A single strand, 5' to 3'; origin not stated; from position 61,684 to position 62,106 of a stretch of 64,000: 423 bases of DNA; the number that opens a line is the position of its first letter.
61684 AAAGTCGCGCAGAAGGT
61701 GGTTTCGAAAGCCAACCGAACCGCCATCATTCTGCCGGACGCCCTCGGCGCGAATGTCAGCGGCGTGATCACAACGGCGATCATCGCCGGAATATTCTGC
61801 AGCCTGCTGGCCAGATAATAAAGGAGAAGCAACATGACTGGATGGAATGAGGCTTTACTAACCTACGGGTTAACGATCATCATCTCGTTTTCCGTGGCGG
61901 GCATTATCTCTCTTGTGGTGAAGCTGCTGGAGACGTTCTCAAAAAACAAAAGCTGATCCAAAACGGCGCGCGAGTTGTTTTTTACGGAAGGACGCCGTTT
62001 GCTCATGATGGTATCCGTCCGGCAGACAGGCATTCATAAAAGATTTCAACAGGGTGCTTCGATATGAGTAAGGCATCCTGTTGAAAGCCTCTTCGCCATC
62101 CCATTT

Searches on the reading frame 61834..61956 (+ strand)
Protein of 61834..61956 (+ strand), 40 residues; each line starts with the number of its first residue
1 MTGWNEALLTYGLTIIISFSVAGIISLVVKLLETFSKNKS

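Call 37: search_protein_families(library=ncbifam, proteins=[window:61834-61956:+], max_evalue=0.00001)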
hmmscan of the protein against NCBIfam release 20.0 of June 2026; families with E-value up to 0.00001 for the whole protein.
window:61834-61956:+ (40 aa): 0 families

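Call 74: search_protein_families(library=pfam, proteins=[window:61834-61956:+], max_evalue=1)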
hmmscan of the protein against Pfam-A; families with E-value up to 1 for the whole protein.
window:61834-61956:+ (40 aa): 0 families
